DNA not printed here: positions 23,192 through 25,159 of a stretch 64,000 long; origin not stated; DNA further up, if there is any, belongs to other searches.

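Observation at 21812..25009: Complete but trimmed HydABC-type [FeFe]-hydrogenase in an archaeal glycolysis/glycogen neighbourhood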

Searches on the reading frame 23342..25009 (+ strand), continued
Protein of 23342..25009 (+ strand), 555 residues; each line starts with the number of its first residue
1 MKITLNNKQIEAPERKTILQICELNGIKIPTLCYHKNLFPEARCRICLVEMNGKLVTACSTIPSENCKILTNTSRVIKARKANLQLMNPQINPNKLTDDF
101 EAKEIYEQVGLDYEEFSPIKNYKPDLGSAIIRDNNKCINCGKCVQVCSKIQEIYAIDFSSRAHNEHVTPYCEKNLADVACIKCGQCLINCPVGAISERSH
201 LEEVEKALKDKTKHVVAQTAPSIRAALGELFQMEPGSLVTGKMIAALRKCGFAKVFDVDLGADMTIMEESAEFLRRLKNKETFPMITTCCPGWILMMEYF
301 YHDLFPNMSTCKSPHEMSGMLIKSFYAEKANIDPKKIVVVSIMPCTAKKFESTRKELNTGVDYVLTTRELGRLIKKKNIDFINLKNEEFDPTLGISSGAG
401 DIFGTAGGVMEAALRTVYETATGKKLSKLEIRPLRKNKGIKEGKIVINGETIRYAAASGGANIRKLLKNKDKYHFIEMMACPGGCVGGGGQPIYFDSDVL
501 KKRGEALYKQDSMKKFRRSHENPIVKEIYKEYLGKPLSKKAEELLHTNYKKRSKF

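Call 18: search_solved_structures(query=window:23342-25009:+, show_alignments=2, max_evalue=1e-20)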
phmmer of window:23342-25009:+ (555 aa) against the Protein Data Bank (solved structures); distinct sequences matched with E-value up to 1e-20: 45.
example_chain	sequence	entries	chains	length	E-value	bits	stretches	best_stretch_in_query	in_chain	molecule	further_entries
8a6t_A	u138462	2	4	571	9.2e-158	529.5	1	3-554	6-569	Electron bifurcating hydrogenase subunit HydA1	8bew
7q4v_A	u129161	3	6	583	1.1e-149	502.8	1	4-554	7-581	Iron hydrogenase HydA1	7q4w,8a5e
9rj9_A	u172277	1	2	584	4.5e-132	444.7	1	3-552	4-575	Iron hydrogenase 1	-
4xdd_A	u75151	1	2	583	2.4e-131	442.3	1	3-552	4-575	Iron hydrogenase 1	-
4xdc_A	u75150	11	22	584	2.4e-131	442.3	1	3-552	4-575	Iron hydrogenase 1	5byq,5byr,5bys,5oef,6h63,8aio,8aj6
8cjy_A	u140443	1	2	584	3.3e-131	441.8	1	3-552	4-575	Iron hydrogenase 1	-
9rjo_A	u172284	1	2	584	4.4e-131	441.4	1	3-552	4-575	Iron hydrogenase 1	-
6gm2_A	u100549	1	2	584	5.5e-131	441.1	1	3-552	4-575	Iron hydrogenase 1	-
6yf4_A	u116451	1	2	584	5.5e-131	441.1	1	3-552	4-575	Iron hydrogenase 1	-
6gm8_A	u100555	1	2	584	5.6e-131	441.1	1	3-552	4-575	Iron hydrogenase 1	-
6gm0_A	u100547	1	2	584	5.6e-131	441.1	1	3-552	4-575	Iron hydrogenase 1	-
6gm4_A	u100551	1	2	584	6.2e-131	440.9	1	3-552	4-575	Iron hydrogenase 1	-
1c4a_A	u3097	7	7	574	1.2e-130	440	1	3-551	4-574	PROTEIN (FE-ONLY HYDROGENASE) | PROTEIN (PERIPLASMIC HYDROGENASE 1) | Iron hydrogenase 1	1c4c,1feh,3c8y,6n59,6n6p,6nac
6gm1_A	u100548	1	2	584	1.5e-130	439.7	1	3-552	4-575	Iron hydrogenase 1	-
6gm3_A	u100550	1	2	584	1.7e-130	439.5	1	3-552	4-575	Iron hydrogenase 1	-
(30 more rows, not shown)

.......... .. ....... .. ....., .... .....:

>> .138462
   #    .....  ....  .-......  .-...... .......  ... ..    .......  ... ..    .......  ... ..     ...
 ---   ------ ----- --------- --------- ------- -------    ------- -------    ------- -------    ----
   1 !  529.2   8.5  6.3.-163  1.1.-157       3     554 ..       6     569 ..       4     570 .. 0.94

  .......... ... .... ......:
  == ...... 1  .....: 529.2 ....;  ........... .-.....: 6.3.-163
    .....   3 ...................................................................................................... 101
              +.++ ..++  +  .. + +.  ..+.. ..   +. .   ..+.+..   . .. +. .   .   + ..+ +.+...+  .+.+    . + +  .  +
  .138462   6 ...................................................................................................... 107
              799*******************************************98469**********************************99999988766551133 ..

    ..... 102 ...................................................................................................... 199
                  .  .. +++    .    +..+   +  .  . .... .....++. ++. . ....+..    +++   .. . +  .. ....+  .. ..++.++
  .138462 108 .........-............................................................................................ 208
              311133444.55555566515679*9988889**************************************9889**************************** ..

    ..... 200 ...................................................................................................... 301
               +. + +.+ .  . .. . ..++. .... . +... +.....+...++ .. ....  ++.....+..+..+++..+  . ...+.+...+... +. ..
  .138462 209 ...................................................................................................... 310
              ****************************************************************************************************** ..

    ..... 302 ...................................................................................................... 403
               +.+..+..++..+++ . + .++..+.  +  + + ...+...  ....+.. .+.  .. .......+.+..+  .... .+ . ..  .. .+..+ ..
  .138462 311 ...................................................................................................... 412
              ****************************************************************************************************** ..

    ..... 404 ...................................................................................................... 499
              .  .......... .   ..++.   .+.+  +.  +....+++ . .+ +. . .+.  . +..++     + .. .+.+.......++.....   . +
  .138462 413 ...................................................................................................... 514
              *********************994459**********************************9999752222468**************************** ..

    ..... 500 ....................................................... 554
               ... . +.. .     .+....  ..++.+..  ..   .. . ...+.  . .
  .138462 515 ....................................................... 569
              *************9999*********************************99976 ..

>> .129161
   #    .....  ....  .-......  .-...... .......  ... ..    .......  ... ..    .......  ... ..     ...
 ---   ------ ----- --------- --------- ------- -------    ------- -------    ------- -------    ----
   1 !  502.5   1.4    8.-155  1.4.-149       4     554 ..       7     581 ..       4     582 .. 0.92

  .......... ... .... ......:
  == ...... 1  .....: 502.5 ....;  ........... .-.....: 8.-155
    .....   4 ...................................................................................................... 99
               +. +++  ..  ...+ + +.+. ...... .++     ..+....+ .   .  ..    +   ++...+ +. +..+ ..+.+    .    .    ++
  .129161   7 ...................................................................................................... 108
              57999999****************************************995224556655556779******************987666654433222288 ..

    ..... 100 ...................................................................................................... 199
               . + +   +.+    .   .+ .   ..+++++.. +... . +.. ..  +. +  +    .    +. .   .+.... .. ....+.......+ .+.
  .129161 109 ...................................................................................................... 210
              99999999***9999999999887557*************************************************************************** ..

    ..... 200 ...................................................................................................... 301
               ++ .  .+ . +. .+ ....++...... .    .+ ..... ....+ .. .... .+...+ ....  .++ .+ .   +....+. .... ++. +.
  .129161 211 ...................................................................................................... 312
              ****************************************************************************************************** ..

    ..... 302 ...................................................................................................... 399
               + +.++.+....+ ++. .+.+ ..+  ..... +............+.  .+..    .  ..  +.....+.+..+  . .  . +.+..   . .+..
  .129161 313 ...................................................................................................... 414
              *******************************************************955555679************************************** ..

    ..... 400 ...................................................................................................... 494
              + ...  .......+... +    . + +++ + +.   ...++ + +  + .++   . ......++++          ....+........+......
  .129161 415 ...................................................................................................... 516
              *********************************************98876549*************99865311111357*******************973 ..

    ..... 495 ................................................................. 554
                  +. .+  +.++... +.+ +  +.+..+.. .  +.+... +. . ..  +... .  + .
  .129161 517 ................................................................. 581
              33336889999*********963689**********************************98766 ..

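Call 28: search_protein_representatives(protein=window:23342-25009:+)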
Query: 555 residues. Proteins with E-value up to 0.001 (for the whole library): 16442; up to 1e-10: 6526; up to 1e-30: 1232. The best 150 are listed.
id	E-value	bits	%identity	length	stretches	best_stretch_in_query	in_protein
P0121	0.0e+00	1868.0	45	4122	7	216-550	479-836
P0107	4.1e-244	827.7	65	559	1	1-555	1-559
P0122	9.7e-161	552.5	49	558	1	2-554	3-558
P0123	6.0e-155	533.4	52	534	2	128-553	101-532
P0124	8.7e-151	519.7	46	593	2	2-363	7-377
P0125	1.4e-149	515.8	47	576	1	3-552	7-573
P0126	6.8e-145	500.3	48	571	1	2-555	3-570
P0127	1.5e-144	499.1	44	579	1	3-553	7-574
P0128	2.7e-141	488.4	45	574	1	15-553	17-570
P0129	1.3e-140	486.2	44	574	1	2-553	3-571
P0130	2.9e-140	485.0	46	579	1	2-554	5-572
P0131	6.1e-139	480.6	44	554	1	1-552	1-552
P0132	1.4e-137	476.1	47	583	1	28-550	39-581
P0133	4.3e-136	471.2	59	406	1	198-552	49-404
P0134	1.7e-135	469.3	41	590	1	5-553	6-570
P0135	1.5e-134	466.1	44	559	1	3-550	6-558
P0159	2.0e-121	422.8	42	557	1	2-549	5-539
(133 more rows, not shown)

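Call 32: list_cluster_members(proteins=[P0122, P0124, P0125, P0126, P0127, P0128, P0129, P0131, P0135, P0159])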
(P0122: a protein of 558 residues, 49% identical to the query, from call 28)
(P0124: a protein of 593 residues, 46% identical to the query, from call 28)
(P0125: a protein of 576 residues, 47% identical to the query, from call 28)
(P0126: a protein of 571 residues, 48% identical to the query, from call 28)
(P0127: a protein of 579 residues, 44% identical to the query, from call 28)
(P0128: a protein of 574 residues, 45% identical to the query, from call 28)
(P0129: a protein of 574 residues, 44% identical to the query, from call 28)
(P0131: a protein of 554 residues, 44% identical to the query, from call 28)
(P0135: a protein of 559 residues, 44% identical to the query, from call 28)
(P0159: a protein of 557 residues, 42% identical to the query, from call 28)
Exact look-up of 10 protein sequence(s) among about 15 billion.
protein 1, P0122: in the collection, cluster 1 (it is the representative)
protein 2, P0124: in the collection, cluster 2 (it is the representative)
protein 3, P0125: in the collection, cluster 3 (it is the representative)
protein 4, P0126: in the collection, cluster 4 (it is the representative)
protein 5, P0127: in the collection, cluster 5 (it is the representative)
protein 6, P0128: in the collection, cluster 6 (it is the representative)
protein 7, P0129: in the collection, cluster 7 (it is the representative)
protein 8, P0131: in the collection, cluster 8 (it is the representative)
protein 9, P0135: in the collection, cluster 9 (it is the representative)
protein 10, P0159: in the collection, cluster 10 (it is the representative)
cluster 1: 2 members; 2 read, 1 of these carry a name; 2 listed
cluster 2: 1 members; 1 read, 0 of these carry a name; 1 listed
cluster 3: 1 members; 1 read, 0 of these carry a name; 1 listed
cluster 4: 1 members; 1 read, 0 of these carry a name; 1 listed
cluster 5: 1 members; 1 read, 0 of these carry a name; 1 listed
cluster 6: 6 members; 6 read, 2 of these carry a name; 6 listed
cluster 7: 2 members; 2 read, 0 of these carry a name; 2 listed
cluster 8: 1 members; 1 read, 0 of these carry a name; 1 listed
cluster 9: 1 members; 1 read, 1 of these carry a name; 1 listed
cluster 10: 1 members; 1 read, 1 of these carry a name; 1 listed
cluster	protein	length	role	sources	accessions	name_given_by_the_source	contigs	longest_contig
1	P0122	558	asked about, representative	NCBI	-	-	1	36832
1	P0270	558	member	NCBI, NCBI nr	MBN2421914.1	iron hydrogenase small subunit [Candidatus Woesearchaeota archaeon]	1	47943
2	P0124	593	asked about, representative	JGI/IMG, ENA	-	-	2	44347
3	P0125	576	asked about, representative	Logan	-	-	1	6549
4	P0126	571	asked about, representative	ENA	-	-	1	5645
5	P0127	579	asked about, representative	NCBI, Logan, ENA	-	-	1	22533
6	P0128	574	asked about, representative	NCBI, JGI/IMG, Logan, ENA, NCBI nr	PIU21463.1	MAG: ferredoxin [Candidatus Diapherotrites archaeon CG08_land_8_20_14_0_20_34_12]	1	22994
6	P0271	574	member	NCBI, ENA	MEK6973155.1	MAG: [FeFe] hydrogenase, group A [archaeon]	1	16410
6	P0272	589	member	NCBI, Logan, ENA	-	-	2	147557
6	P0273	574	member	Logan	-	-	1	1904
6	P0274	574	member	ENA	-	-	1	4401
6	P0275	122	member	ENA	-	-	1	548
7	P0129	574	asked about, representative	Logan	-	-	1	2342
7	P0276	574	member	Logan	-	-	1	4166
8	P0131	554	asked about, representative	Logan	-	-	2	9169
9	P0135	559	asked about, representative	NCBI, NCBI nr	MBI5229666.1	(2Fe-2S)-binding protein [Candidatus Micrarchaeota archaeon]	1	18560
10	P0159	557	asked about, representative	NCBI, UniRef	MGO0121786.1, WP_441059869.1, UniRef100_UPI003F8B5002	[Fe-Fe] hydrogenase large subunit C-terminal domain-containing protein ... | [Fe-Fe] hydrogenase large subunit C-terminal domain-containing protein n=1 ...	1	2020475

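Call 33: find_related_loci(query=window:23342-25009:+, collection=genome_contigs, flank=10000)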
Query window:23342-25009:+ (555 aa) in genome_contigs; peptide patterns used: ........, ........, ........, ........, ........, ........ (x = any residue, [..] = any of these).
600 stretches matched a pattern (row limit reached: there are more); 507 encode a relative of the query (tblastn E <= 1e-3); the best 80 are kept; 80 distinct loci.
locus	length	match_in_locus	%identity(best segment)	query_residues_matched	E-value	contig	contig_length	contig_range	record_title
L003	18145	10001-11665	76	1-555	0e+0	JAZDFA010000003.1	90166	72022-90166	MAG: archaeon isolate MEGAHIT-group-0.177 k141_17264705, whole genome shotgun sequence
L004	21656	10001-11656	76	1-552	0e+0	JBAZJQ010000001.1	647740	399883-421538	MAG: Candidatus Pacearchaeota archaeon isolate SO_2017_LW4_123 scaffold_30_c1_LW137-91_2017, whole genome shotgun sequen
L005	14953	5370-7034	73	1-555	0e+0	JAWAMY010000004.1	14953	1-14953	MAG: Candidatus Pacearchaeota archaeon isolate SRBZ-2_201901_bins_113 SRBZ-2_201901_bins_113_scaffold_4, whole genome sh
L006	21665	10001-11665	74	1-555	0e+0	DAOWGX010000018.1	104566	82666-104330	MAG TPA_asm: Nanoarchaeota archaeon isolate CSMAG_2002 CSMAG_2002_k141_1909344_length_104566_cov_12.7037, whole genome s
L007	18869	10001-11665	73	1-555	0e+0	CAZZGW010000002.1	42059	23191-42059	MAG TPA_asm: Candidatus Woesearchaeota archaeon isolate SRP191223_co1_100 genome assembly, contig: NODE_622_length_42059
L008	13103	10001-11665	74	1-555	0e+0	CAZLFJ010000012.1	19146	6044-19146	MAG TPA_asm: Candidatus Woesearchaeota archaeon isolate SRP263991_co7_908 genome assembly, contig: NODE_4709_length_1914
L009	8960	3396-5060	74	1-555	0e+0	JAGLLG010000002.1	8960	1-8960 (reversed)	MAG: Candidatus Pacearchaeota archaeon isolate RS_5_10 ROV157_5.bin.10.fa_2, whole genome shotgun sequence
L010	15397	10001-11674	75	1-555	0e+0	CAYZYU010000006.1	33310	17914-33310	MAG TPA_asm: Candidatus Woesearchaeota archaeon isolate binchicken_co115_170 genome assembly, contig: NODE_2215_length_3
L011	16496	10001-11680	75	1-555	0e+0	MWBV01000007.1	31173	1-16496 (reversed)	MAG: Candidatus Diapherotrites archaeon ADurb.Bin253 BWY36_contig000007, whole genome shotgun sequence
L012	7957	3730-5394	74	1-555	0e+0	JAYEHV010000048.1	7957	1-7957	MAG: Nanoarchaeota archaeon isolate MAG208 MAG208_48, whole genome shotgun sequence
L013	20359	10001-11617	73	17-555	0e+0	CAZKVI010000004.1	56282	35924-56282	MAG TPA_asm: uncultured Methanosarcinales archaeon isolate SRP077602_co2_3 genome assembly, contig: NODE_864_length_5628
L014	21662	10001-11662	69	1-555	0e+0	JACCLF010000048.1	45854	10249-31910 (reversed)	MAG: Candidatus Micrarchaeota archaeon isolate Sv368 k141_1674649, whole genome shotgun sequence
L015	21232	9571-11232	69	1-555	0e+0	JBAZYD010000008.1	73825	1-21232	MAG: Candidatus Micrarchaeia archaeon isolate SO_2017_GW1_72 NODE_2080_length_73825_cov_1.354039_OW334_2017, whole genom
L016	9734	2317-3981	69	1-555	0e+0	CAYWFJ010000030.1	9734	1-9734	MAG TPA_asm: Candidatus Micrarchaeota archaeon isolate SRP263991_co4_496 genome assembly, contig: NODE_11261_length_9734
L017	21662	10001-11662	69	1-555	0e+0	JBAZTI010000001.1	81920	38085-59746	MAG: Candidatus Micrarchaeia archaeon isolate SO_2017_GW1_2 NODE_1808_length_81920_cov_1.019806_OW334_2017, whole genome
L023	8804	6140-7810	60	1-555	0e+0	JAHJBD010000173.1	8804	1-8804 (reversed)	MAG: Nanoarchaeota archaeon isolate Modern_marine.mb.241 Modern_marine.mb.241_k141_2329040, whole genome shotgun sequenc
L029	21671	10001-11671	61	1-555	0e+0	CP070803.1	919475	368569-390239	MAG: Candidatus Woesearchaeota archaeon isolate bin1342 chromosome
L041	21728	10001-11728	47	1-555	5e-167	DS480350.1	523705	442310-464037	Clostridium leptum DSM 753 Scfld_02_19 genomic scaffold, whole genome shotgun sequence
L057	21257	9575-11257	48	1-552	2e-162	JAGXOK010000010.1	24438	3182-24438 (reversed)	Candidatus Aenigmarchaeota archaeon LH_S6 NODE_10_length_24438_cov_47.337981, whole genome shotgun sequence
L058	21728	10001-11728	48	1-554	5e-162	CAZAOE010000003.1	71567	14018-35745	MAG TPA_asm: uncultured Gammaproteobacteria bacterium isolate SRP178699_co1_436 genome assembly, contig: NODE_277_length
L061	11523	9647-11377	47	1-555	3e-161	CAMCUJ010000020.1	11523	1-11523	MAG: uncultured Clostridia bacterium isolate SRR17382095_bin.7_metaWRAP_v1.3_MAG genome assembly, contig: ERZ10544663.31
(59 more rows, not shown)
